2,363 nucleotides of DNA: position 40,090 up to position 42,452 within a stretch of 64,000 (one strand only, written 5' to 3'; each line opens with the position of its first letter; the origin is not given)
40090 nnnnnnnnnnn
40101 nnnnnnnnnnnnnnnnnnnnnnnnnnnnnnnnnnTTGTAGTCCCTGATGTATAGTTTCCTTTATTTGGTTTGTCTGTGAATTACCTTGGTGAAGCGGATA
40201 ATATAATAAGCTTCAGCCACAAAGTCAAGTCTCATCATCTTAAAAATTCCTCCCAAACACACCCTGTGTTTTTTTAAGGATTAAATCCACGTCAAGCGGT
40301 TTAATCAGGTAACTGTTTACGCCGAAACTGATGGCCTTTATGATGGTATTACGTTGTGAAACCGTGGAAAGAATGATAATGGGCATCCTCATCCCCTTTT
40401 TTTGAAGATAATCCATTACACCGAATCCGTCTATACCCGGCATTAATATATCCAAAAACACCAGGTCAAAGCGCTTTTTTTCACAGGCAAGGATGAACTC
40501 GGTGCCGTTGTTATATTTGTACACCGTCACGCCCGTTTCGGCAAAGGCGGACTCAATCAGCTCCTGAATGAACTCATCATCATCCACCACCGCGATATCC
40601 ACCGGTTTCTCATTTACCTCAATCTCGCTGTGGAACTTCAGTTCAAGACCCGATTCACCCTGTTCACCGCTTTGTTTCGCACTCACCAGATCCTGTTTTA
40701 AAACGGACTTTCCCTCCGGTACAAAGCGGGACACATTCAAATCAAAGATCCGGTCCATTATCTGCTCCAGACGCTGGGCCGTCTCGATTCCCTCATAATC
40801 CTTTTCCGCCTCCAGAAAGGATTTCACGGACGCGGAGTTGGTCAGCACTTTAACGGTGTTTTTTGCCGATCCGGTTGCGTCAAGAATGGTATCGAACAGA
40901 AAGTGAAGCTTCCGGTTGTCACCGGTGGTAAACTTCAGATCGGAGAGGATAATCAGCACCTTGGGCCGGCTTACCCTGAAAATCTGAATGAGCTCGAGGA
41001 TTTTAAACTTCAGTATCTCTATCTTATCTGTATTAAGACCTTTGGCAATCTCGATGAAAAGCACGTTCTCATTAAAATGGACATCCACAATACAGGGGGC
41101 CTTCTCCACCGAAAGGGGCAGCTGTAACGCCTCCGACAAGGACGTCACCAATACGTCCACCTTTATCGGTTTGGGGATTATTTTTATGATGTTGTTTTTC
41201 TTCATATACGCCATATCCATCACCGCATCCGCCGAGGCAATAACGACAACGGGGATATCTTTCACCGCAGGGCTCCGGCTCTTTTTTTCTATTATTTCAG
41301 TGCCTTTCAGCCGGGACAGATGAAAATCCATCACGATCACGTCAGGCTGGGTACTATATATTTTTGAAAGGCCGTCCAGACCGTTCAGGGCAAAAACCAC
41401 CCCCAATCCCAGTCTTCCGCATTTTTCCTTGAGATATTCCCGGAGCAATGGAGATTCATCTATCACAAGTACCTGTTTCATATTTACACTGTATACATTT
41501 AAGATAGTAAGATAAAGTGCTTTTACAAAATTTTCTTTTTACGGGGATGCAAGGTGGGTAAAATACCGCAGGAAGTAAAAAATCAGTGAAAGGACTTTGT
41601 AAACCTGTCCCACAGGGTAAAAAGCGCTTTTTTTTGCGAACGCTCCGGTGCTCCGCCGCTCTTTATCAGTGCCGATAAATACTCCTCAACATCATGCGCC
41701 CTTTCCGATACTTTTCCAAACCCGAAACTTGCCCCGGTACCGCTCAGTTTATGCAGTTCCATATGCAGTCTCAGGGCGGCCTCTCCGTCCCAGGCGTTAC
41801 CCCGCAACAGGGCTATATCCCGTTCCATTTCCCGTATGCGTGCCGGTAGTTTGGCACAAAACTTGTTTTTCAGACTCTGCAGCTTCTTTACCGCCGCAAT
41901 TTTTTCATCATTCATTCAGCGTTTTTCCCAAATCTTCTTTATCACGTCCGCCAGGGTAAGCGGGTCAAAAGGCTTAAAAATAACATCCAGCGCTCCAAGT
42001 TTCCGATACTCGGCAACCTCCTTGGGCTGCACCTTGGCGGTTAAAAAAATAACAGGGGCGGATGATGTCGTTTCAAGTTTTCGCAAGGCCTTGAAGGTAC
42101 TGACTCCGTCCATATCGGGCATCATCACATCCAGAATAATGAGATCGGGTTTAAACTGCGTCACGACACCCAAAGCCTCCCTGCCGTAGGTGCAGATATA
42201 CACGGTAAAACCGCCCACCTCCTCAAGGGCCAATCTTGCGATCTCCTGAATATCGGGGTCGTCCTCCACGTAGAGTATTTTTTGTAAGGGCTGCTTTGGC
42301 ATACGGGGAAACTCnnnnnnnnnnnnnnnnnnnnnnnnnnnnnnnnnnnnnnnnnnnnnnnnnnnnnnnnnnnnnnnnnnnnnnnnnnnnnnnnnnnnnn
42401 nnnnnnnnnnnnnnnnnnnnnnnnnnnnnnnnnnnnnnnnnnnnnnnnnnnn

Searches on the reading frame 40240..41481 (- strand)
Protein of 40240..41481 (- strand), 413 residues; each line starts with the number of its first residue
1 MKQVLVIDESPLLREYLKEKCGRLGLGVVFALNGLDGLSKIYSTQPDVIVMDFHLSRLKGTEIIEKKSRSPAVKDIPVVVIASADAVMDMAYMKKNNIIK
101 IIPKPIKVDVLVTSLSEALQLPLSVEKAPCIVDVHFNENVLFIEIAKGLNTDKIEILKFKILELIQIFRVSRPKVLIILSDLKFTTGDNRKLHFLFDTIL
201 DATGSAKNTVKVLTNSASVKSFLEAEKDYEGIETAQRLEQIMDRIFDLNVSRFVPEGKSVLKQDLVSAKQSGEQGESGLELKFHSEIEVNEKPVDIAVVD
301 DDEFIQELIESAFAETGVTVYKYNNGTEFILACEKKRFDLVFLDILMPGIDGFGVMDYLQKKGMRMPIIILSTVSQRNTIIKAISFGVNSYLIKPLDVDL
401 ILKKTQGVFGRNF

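Call 48: search_protein_families(library=pfam, proteins=[window:40240-41481:-], max_evalue=0.00001)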
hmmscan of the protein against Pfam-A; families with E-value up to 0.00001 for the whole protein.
window:40240-41481:- (413 aa): 1 family
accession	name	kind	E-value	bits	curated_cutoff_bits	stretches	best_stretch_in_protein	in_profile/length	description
PF00072.30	Response_reg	-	8.6e-40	135.8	30.2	2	296-404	1-109/111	Response regulator receiver domain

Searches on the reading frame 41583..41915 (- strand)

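Call 48: search_protein_families(library=pfam, proteins=[window:41583-41915:-], max_evalue=0.00001)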
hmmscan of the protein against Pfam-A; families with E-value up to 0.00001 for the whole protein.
window:41583-41915:- (110 aa): 1 family
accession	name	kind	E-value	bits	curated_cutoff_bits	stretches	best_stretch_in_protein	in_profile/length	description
PF01627.28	Hpt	-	1.9e-07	31.7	24.6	1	17-92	4-67/84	Hpt domain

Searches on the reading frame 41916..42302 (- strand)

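Call 48: search_protein_families(library=pfam, proteins=[window:41916-42302:-], max_evalue=0.00001)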
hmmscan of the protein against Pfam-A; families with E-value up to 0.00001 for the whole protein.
window:41916-42302:- (128 aa): 1 family
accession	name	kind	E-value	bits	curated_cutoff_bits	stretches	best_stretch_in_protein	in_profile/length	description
PF00072.30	Response_reg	-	2.7e-26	92.3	30.2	1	9-121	1-110/111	Response regulator receiver domain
